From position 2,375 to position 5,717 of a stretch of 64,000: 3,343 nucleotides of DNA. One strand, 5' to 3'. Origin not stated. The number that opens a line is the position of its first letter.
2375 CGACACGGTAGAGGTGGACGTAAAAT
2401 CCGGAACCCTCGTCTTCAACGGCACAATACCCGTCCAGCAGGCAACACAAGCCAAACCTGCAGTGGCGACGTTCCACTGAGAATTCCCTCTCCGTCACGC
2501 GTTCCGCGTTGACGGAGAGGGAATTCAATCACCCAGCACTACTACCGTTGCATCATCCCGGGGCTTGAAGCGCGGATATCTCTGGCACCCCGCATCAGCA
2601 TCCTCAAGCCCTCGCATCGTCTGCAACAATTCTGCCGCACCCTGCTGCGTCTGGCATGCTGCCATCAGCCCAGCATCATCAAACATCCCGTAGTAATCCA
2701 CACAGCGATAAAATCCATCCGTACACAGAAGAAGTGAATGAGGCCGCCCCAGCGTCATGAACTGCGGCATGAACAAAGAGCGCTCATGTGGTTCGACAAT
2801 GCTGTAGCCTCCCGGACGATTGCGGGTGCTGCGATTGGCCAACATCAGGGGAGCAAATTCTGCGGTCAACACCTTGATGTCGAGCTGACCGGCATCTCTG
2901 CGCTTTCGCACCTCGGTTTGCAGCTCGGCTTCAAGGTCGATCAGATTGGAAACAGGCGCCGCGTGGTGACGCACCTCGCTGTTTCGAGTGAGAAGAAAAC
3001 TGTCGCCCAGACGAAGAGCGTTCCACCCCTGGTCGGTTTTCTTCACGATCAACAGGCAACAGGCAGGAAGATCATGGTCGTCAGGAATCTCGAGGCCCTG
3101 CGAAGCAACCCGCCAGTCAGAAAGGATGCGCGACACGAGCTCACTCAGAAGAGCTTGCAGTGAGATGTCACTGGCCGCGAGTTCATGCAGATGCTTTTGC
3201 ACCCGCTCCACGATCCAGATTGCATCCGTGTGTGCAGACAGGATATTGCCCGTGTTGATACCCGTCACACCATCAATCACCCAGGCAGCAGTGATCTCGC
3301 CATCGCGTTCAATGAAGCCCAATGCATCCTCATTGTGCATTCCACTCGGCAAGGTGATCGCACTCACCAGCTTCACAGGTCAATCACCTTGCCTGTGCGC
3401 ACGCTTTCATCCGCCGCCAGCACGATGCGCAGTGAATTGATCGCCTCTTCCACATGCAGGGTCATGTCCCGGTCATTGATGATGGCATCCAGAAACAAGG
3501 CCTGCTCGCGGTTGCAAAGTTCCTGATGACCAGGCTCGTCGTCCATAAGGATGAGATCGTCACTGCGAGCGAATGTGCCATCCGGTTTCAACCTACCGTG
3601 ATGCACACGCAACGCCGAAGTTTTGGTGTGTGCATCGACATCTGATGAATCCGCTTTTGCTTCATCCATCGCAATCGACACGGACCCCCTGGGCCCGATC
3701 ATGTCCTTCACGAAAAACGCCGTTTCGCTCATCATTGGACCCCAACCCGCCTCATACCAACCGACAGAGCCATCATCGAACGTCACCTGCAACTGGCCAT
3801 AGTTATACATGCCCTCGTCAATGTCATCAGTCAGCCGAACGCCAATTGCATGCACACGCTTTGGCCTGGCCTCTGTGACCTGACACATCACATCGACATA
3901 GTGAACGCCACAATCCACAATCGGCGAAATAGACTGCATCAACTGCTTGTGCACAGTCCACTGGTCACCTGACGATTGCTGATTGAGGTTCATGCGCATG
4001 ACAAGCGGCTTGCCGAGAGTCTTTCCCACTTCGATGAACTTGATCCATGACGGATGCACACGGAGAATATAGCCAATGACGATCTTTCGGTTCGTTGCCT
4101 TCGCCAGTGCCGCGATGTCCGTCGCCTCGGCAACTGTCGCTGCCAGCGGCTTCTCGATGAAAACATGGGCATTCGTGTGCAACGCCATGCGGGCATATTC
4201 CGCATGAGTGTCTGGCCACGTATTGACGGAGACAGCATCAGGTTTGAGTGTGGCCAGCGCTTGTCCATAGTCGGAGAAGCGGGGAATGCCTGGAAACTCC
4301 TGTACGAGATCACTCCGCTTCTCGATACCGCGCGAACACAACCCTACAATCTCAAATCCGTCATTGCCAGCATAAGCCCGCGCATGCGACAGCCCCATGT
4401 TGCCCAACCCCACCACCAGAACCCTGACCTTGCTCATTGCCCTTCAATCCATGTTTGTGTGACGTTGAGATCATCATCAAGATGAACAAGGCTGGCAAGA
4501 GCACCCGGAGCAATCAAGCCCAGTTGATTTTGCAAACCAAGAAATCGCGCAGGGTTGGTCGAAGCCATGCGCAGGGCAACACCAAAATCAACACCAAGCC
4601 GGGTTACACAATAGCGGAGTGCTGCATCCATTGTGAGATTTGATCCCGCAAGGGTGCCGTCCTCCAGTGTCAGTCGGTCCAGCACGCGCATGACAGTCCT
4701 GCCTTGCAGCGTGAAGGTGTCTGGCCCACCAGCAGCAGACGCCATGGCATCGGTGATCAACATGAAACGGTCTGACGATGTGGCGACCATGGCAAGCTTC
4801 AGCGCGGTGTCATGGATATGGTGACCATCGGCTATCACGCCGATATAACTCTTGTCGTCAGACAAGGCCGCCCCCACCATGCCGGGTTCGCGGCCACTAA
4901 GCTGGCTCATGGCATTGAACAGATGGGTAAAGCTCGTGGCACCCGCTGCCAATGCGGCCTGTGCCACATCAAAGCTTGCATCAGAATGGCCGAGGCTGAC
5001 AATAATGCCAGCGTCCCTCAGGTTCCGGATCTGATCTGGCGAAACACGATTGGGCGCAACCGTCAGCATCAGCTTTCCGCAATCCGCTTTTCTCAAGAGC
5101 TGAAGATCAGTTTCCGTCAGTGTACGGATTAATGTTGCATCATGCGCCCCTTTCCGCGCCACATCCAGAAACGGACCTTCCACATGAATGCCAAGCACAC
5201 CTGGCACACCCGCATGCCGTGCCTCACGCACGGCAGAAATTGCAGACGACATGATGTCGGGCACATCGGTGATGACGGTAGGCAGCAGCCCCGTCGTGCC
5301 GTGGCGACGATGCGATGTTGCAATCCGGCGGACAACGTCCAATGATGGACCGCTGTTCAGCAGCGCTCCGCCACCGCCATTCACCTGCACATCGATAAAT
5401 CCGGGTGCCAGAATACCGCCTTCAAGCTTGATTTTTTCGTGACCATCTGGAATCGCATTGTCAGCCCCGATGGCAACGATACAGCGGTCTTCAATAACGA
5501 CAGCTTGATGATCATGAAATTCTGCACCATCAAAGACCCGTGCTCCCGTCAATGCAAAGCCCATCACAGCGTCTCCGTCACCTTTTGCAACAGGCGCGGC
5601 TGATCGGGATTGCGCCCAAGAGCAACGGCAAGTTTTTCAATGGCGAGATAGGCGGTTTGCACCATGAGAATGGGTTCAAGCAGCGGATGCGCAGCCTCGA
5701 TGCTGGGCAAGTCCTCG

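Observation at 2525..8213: PPM/PP2C-fold phosphatase hard-wired into an amino-sugar kinase/deacetylase operon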

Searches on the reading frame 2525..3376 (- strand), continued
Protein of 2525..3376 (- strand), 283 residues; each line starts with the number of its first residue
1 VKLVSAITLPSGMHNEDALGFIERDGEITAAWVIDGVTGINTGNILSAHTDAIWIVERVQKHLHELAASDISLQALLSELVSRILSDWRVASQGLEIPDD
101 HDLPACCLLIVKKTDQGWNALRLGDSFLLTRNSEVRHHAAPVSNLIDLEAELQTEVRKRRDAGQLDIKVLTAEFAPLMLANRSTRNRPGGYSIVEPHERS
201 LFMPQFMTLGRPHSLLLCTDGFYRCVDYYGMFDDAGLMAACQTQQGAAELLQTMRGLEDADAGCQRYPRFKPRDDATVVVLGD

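Call 46: search_protein_families(library=ncbifam, proteins=[L082:8862-9593:+, L082:9617-11095:+, L082:11105-11896:-, L082:12075-13457:+], max_evalue=0.00001)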
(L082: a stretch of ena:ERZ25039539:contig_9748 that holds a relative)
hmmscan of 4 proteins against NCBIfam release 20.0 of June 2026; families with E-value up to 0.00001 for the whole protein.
L082:8862-9593:+ (243 aa): 1 family
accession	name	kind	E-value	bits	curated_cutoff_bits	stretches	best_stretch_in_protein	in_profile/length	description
NF008603.0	PRK11572.1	equivalog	1.7e-65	220.6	311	1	3-238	4-237/248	copper homeostasis protein CutC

L082:9617-11095:+ (492 aa): 26 families (the best 25 are shown)
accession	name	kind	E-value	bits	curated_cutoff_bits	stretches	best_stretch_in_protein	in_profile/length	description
NF004815.0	PRK06169.1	equivalog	3.4e-108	362.2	506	1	9-486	8-464/471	amidase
NF005686.0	PRK07486.1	subfamily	3.7e-104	349.1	465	1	10-486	13-478/486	amidase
NF005687.0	PRK07487.1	subfamily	5.1e-91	305.8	428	1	12-481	9-456/468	amidase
NF005450.0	PRK07042.1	equivalog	1e-90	304.5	458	1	11-488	7-459/464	amidase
NF004816.0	PRK06170.1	equivalog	1.7e-80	271.1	503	1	9-476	10-477/493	amidase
NF009119.0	PRK12470.1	equivalog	2.5e-71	241.1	498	1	6-485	5-456/462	amidase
TIGR00132.1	gatA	equivalog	6e-69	233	481.1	2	18-307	3-285/466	Asp-tRNA(Asn)/Glu-tRNA(Gln) amidotransferase subunit GatA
NF004717.0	PRK06061.1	equivalog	4.6e-67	226.7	498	1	7-486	13-472/483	amidase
NF005899.0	PRK07869.1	equivalog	1.4e-64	218.6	418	1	10-485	14-466/471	amidase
NF006631.0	PRK09201.1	equivalog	2.2e-64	217.9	461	1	9-298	5-291/466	AtzE family amidohydrolase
TIGR02715.1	amido_AtzE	subfamily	1.2e-62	212.3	425.75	1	13-478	2-445/452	AtzE family amidohydrolase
NF005565.0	PRK07235.1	subfamily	6.3e-59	200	545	2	23-321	36-328/506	amidase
NF005688.0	PRK07488.1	equivalog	5.8e-58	196.9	532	2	4-306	4-287/474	indoleacetamide hydrolase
NF005099.0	PRK06529.1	equivalog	1.7e-53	182.1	505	1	12-307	5-291/484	amidase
NF006006.0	PRK08137.1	equivalog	2.7e-51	174.9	534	1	9-307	32-335/529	amidase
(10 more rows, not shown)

L082:11105-11896:- (263 aa): 222 families (the best 25 are shown)
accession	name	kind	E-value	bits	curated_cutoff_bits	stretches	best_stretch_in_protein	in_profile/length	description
NF006070.0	PRK08213.1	subfamily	5.4e-67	226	279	1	6-262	3-258/259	gluconate 5-dehydrogenase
NF005873.0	PRK07814.1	equivalog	1.7e-65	221.1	346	1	7-261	2-252/263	SDR family oxidoreductase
NF004778.0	PRK06124.1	equivalog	1.7e-63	214.4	303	1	7-261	3-253/256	SDR family oxidoreductase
NF005559.1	PRK07231.1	subfamily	1.6e-61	207.9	215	1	12-261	1-248/249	glucose 1-dehydrogenase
NF004774.0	PRK06114.1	equivalog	3e-61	207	360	1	7-263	8-262/262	SDR family oxidoreductase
NF004198.0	PRK05653.1-3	equivalog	5.4e-58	196.4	296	1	13-261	5-247/248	3-oxoacyl-ACP reductase FabG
NF004522.0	PRK05867.1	equivalog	2.4e-56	191.3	447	1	6-261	2-253/255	SDR family oxidoreductase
NF009466.0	PRK12826.1-2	subfamily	5.6e-56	189.8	222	1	15-260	3-244/248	3-oxoacyl-ACP reductase FabG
NF052558.1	MBtsdlDhBudC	equivalog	2.3e-55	187.9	270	1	15-261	3-242/250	meso-2,3-butanediol dehydrogenase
TIGR01830.1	3oxo_ACP_reduc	equivalog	2.6e-54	184.5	297.75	1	18-259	1-237/239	3-oxoacyl-[acyl-carrier-protein] reductase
NF005681.0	PRK07478.1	subfamily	4.2e-53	180.3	267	1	12-261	3-250/254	SDR family oxidoreductase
TIGR01832.1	kduD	equivalog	2.9e-52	177.6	338.85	1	11-260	1-245/248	2-dehydro-3-deoxy-D-gluconate 5-dehydrogenase KduD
NF005309.0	PRK06841.1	subfamily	1.1e-51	175.8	286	1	5-262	5-254/255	GolD/DthD family dehydrogenase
NF005446.0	PRK07035.1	equivalog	1.3e-51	175.3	373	1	9-261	5-254/255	SDR family oxidoreductase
NF004791.0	PRK06138.1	equivalog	1.4e-51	175.2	312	1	12-262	2-251/252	SDR family oxidoreductase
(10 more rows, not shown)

L082:12075-13457:+ (460 aa): 0 families

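Call 51: find_encoding_contigs(protein=P0329, flank=6000, max_places=1)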
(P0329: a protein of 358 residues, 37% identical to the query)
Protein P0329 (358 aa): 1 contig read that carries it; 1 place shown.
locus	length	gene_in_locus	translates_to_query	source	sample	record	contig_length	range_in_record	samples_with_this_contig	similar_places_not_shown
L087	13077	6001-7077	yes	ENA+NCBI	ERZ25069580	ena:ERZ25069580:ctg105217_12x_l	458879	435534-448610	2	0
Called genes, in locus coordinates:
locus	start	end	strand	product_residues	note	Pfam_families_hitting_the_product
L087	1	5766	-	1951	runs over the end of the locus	PF08751:TrwC, PF01443:Viral_helicase1 (faint), PF13245:AAA_19, PF13401:AAA_22 (weak), PF13604:AAA_30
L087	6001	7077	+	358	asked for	PF13672:PP2C_2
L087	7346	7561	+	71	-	-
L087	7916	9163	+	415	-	PF01548:DEDD_Tnp_IS110, PF02371:Transposase_20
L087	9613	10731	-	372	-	PF13011:LZ_Tnp_IS481 (weak), PF13384:HTH_23, PF13518:HTH_28, PF13551:HTH_29, PF13565:HTH_32, PF13358:DDE_3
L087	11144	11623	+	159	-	-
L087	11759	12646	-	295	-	PF13154:DUF3991, PF13155:Toprim_2, PF13362:Toprim_3 (weak)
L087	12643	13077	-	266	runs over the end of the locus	PF13401:AAA_22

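Call 52: find_encoding_contigs(protein=P0334, flank=6000, max_places=1)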
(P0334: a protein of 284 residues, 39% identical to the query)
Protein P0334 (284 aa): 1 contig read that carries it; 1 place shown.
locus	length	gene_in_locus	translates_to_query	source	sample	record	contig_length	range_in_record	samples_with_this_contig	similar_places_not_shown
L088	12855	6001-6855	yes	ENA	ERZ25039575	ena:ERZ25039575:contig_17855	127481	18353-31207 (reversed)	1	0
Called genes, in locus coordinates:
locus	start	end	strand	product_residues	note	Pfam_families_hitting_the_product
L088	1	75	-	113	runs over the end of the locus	PF02096:60KD_IMP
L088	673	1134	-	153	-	PF14849:YidC_periplas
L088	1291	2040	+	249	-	-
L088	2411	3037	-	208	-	PF01914:MarC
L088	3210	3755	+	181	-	-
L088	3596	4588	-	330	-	PF00248:Aldo_ket_red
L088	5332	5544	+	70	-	-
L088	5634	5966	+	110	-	-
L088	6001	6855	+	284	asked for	-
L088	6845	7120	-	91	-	-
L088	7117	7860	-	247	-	PF00296:Bac_luciferase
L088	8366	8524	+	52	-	-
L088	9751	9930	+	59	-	-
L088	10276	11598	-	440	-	PF01266:DAO (weak), PF01494:FAD_binding_3 (weak)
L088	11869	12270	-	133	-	PF13618:Gluconate_2-dh3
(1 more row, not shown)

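Call 53: find_encoding_contigs(protein=P0345, flank=6000, max_places=1)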
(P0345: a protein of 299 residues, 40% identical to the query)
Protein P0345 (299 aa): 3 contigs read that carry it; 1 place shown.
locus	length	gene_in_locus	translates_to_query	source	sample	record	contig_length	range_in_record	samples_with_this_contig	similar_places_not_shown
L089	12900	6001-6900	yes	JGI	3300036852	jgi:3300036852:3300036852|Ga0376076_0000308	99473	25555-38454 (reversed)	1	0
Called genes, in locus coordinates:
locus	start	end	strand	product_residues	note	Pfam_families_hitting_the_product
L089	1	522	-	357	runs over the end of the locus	PF00005:ABC_tran, PF13304:AAA_21 (faint), PF17912:OB_MalK, PF08402:TOBE_2, PF03459:TOBE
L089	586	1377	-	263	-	PF00106:adh_short, PF01370:Epimerase, PF08659:KR, PF13561:adh_short_C2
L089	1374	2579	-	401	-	-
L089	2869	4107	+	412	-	PF01547:SBP_bac_1, PF13531:SBP_bac_11 (faint), PF13416:SBP_bac_8, PF13343:SBP_bac_6 (faint)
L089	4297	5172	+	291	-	PF00528:BPD_transp_1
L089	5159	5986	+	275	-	PF00528:BPD_transp_1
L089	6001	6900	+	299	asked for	PF13672:PP2C_2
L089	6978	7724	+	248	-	PF00081:Sod_Fe_N, PF02777:Sod_Fe_C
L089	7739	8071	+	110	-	PF03860:Csp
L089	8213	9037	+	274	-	PF05853:BKACE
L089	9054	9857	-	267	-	PF00081:Sod_Fe_N, PF02777:Sod_Fe_C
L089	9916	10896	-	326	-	PF00701:DHDPS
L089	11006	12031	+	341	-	PF03480:DctP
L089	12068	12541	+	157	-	PF04290:DctQ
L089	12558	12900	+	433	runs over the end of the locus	PF06808:DctM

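Call 54: find_encoding_contigs(protein=P0361, flank=6000, max_places=1)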
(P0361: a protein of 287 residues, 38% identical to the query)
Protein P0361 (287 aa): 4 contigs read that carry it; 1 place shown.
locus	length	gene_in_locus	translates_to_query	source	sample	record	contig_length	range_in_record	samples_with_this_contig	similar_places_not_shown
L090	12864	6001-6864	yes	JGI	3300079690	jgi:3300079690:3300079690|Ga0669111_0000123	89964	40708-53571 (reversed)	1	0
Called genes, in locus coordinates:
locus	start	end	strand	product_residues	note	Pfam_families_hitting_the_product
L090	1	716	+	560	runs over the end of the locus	PF01268:FTHFS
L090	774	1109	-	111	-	PF07578:LAB_N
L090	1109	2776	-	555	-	PF01569:PAP2, PF00535:Glycos_transf_2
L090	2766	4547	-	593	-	PF02366:PMT (weak), PF13231:PMT_2 (weak)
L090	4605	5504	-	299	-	PF23678:YqhI (weak), PF12740:PETase (weak), PF01738:DLH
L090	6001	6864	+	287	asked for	PF13672:PP2C_2 (weak)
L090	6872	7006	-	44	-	-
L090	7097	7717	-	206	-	PF02492:cobW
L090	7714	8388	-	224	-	PF01730:UreF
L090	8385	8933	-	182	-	PF02814:UreE_N, PF05194:UreE_C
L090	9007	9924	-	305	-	PF00892:EamA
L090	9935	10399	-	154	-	PF01878:EVE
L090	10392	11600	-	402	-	PF07690:MFS_1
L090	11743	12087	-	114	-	PF00893:Multi_Drug_Res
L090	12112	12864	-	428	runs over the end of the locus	PF00890:FAD_binding_2 (weak), PF01266:DAO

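Call 55: search_protein_families(library=pfam, proteins=[P0268, P0329, P0246, P0010], max_evalue=0.01)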
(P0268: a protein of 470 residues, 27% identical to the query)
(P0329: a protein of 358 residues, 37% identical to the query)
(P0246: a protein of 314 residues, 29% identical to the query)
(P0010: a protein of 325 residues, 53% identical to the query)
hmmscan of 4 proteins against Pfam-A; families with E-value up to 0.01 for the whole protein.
P0268 (470 aa): 2 families
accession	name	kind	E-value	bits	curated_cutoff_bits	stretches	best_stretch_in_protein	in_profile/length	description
PF01725.21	Ham1p_like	-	2.4e-52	178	22.5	1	287-468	1-185/186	Ham1 family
PF13672.11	PP2C_2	-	0.00064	19.8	24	1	27-237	27-191/209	Protein phosphatase 2C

P0329 (358 aa): 1 family
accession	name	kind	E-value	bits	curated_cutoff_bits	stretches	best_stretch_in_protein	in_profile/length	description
PF13672.11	PP2C_2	-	7.5e-09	35.9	24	1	88-303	6-180/209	Protein phosphatase 2C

P0246 (314 aa): 0 families

P0010 (325 aa): 2 families
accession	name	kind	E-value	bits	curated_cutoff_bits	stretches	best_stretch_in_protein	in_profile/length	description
PF13672.11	PP2C_2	-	7e-09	36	24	1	11-231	8-182/209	Protein phosphatase 2C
PF03033.26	Glyco_transf_28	-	0.0094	16.5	26.2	0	294-320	5-32/139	Glycosyltransferase family 28 N-terminal domain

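Call 56: find_homologous_proteins(query=P0268, max_evalue=1e-20)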
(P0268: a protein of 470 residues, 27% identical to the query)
Query P0268 (470 aa): 58 proteins with E <= 1e-20 among 8000 candidates.
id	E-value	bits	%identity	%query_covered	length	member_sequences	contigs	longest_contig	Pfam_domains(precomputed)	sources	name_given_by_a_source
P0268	0.0e+0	1017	100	100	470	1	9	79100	PF01725.22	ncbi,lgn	ncbi:MAG: non-canonical purine NTP pyrophosphatase [bacterium]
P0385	3.1e-68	249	45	61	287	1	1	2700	-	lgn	-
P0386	7.8e-63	231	46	57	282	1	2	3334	PF13672.12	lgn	-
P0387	1.6e-61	227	44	60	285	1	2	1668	-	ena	-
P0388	4.6e-54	202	42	57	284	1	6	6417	PF13672.12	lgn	-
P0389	1.3e-52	197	54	40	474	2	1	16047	PF01725.22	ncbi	-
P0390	1.4e-52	197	53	43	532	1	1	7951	PF01368.28,PF01725.22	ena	-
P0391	6.4e-52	195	58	39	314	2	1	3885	PF01725.22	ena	-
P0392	1.6e-51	194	55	40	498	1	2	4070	PF18928.6,PF01725.22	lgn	-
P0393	3.0e-51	193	54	39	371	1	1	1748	PF01725.22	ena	-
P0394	1.8e-50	190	58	37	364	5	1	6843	PF13328.13,PF01725.22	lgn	-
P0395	8.6e-50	188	44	54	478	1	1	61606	PF01725.22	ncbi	-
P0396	3.7e-49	186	56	37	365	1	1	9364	PF13328.13,PF01725.22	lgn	-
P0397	2.0e-48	184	54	39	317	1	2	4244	PF04266.21,PF01725.22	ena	-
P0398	2.6e-48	183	55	39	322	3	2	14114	PF04266.21,PF01725.22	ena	-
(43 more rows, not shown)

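Call 91: search_solved_structures(query=L082:8862-9593:+, max_evalue=0.00001)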
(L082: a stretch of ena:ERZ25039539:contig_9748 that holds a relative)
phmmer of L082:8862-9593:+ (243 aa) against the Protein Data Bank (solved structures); distinct sequences matched with E-value up to 0.00001: 4.
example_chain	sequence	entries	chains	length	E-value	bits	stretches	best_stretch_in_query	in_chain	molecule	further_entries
3iwp_A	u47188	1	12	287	7.3e-70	238.5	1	2-239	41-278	Copper homeostasis protein cutC homolog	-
1twd_A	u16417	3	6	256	1.1e-48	169.2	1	2-236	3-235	Copper homeostasis protein cutC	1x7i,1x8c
2bdq_A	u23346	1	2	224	2.5e-32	115.7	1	3-205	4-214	copper homeostasis protein CutC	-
4r9x_A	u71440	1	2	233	4.4e-29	105.1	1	6-197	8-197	Copper homeostasis protein CutC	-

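Call 96: search_protein_families(library=pfam, proteins=[L089:1374-2579:-], max_evalue=0.001)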
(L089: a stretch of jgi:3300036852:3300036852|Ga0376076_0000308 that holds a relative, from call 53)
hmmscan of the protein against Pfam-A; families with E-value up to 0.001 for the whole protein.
L089:1374-2579:- (401 aa): 0 families

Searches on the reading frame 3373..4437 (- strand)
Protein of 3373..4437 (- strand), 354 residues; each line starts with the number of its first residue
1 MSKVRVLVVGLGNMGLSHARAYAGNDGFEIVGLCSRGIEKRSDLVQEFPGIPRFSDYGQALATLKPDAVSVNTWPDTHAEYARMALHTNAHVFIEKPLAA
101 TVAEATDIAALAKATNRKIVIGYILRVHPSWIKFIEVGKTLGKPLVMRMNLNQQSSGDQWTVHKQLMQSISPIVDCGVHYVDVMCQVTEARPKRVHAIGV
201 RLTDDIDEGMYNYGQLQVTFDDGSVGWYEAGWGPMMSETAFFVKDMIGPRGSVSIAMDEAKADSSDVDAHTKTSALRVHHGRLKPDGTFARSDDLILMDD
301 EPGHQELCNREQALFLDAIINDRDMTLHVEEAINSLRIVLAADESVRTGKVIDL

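Call 3: search_protein_families(library=pfam, proteins=[window:3373-4437:-], max_evalue=0.01)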
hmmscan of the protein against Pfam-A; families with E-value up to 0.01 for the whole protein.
window:3373-4437:- (354 aa): 3 families
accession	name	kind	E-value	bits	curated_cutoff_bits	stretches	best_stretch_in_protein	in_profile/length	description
PF01408.29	GFO_IDH_MocA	-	4.6e-26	92.3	24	1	4-123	1-120/120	Oxidoreductase family, NAD-binding Rossmann fold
PF22725.1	GFO_IDH_MocA_C3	-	1.7e-10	41.4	27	1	140-232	12-104/124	GFO/IDH/MocA C-terminal domain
PF02894.22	GFO_IDH_MocA_C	-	2.1e-07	31.4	22.9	1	141-354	9-218/218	Oxidoreductase family, C-terminal alpha/beta domain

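Call 4: search_protein_families(library=ncbifam, proteins=[window:3373-4437:-], max_evalue=0.01)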
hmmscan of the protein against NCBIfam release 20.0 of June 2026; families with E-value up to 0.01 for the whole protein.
window:3373-4437:- (354 aa): 10 families
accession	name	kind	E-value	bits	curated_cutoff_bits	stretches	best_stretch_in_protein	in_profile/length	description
NF040723.1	UDP-GlcNAcDh_Arch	equivalog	3e-28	99.2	450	1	4-232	1-217/302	UDP-N-acetylglucosamine 3-dehydrogenase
TIGR04380.1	myo_inos_iolG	equivalog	4.5e-24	84.9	355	1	4-232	2-231/330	inositol 2-dehydrogenase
NF041392.1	XylDh_Gfo6_Halo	equivalog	1.4e-15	57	350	1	3-225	16-249/350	D-xylose 1-dehydrogenase Gfo6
NF058561.1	BT_2158_fam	equivalog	1.6e-13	50.1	750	1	3-116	35-147/487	glycoside 3-dehydrogenase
NF058563.1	BT_2159_fam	equivalog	2.6e-11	43.2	650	1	4-259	1-254/350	disaccharide 3-dehydrogenase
NF052679.1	InsChiInosDhIolG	equivalog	1.3e-10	40.9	540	1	4-184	3-181/343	bifunctional inositol 2-dehydrogenase/D-chiro-inositol 1-dehydrogenase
NF052479.1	LevoglcsnDh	equivalog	1.3e-09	37.2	650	1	1-184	1-198/386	levoglucosan dehydrogenase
NF008607.0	PRK11579.1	subfamily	5.9e-09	35.4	330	1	3-120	4-119/346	oxidoreductase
NF007574.0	PRK10206.1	equivalog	2.2e-07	30.3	352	1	55-116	55-116/345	oxidoreductase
TIGR01921.1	DAP-DH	equivalog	0.0038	16.5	180.6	1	1-37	1-37/324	diaminopimelate dehydrogenase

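Call 90: search_solved_structures(query=window:3373-4437:-, max_evalue=1e-10)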
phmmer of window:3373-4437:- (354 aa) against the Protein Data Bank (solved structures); distinct sequences matched with E-value up to 1e-10: 12.
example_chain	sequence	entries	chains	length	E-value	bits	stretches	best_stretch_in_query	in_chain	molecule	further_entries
3e18_A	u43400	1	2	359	6.4e-17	65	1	2-248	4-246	oxidoreductase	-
7bvj_A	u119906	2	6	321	6.1e-14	55.2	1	4-207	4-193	Oxidoreductase, NAD-binding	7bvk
1ofg_A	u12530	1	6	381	9.6e-14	54.5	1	7-185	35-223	GLUCOSE-FRUCTOSE OXIDOREDUCTASE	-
1ryd_A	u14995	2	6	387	1e-13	54.5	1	7-185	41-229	glucose-fructose oxidoreductase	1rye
1h6a_A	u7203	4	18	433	1.5e-13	53.9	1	7-184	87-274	PRECURSOR FORM OF GLUCOSE-FRUCTOSE OXIDOREDUCTASE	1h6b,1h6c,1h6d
9azo_A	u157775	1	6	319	2.2e-13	53.4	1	4-163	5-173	PmdC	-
1evj_A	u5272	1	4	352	2.6e-13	53.1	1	7-185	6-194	GLUCOSE-FRUCTOSE OXIDOREDUCTASE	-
3c1a_A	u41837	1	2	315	1.9e-12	50.3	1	2-148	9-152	Putative oxidoreductase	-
5ya8_A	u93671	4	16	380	6.1e-12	48.6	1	6-196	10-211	Scyllo-inositol dehydrogenase with L-glucose dehydrogenase activity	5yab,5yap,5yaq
6ktj_A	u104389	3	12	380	6.7e-12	48.5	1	6-196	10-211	Scyllo-inositol dehydrogenase with L-glucose dehydrogenase activity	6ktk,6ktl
3cea_A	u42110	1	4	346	5e-11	45.6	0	4-227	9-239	Myo-inositol 2-dehydrogenase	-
9m3d_B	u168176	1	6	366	5.3e-11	45.5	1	1-353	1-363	DgpA1 from W974-1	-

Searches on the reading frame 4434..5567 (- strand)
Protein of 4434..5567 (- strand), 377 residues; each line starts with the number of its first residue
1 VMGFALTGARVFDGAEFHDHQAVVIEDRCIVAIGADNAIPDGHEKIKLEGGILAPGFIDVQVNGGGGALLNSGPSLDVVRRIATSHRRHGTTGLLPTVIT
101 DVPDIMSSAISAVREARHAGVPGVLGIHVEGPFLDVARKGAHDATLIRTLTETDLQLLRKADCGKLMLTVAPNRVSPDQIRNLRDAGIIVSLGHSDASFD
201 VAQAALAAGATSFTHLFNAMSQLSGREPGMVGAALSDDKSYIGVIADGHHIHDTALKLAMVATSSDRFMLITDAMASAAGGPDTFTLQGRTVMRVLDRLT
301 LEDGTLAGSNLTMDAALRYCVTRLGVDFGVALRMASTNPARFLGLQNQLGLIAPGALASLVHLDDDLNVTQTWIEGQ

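Call 3: search_protein_families(library=pfam, proteins=[window:4434-5567:-], max_evalue=0.01)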
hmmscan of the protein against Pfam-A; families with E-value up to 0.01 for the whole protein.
window:4434-5567:- (377 aa): 3 families
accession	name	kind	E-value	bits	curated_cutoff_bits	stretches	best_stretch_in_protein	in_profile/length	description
PF01979.26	Amidohydro_1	-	3.8e-24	86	25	1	52-377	1-343/345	Amidohydrolase family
PF07969.17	Amidohydro_3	-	9.5e-09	35.7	29.7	1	318-367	399-448/472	Amidohydrolase family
PF22643.2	NagA_N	-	2.4e-08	34.5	27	1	4-53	2-51/51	NagA composite domain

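Call 4: search_protein_families(library=ncbifam, proteins=[window:4434-5567:-], max_evalue=0.01)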
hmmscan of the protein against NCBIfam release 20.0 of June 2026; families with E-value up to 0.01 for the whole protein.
window:4434-5567:- (377 aa): 34 families (the best 25 are shown)
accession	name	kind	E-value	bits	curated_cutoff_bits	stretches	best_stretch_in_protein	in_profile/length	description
NF008371.0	PRK11170.1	equivalog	2.2e-94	316.5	483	1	4-377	2-377/382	N-acetylglucosamine-6-phosphate deacetylase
TIGR00221.1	nagA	equivalog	2.7e-92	309.6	225.65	1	4-376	5-379/380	N-acetylglucosamine-6-phosphate deacetylase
TIGR01178.1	ade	equivalog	1e-09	37.5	472.5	1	312-377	263-328/552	adenine deaminase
NF007457.0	PRK10027.1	equivalog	1.5e-09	36.6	768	1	313-370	297-353/588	adenine deaminase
NF006689.0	PRK09237.1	equivalog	4.6e-09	35.3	371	1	4-60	5-62/383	amidohydrolase/deacetylase family metallohydrolase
TIGR02318.1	phosphono_phnM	equivalog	6.8e-09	35.1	390.55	1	314-377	308-373/376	phosphonate metabolism protein PhnM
NF011989.0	PRK15446.2-5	equivalog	1.8e-08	33.5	565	1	4-62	4-61/385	alpha-D-ribose 1-methylphosphonate 5-triphosphate diphosphatase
NF011990.0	PRK15446.2-6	subfamily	3.5e-08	32.6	233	1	325-376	325-379/390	alpha-D-ribose 1-methylphosphonate 5-triphosphate diphosphatase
NF051886.1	XaaProDiPepCaul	equivalog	1.3e-07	31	500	1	18-106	16-106/398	Xaa-Pro dipeptidase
NF011987.0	PRK15446.2-3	subfamily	3.8e-07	29.3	253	1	325-372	325-376/395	alpha-D-ribose 1-methylphosphonate 5-triphosphate diphosphatase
NF005557.0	PRK07228.1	equivalog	2.6e-06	26.4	522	0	331-366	342-377/445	5'-deoxyadenosine deaminase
TIGR01975.1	isoAsp_dipep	equivalog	8.1e-06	25.3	331.25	0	312-376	310-373/389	beta-aspartyl-peptidase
TIGR02033.1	D-hydantoinase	equivalog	1.2e-05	24.5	393.25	1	19-61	15-57/454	dihydropyrimidinase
TIGR01224.1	hutI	equivalog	2.2e-05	23.5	298.15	1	19-60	2-45/377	imidazolonepropionase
TIGR00857.1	pyrC_multi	subfamily_domain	2.5e-05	23.4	279.05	0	21-62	6-46/412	dihydroorotase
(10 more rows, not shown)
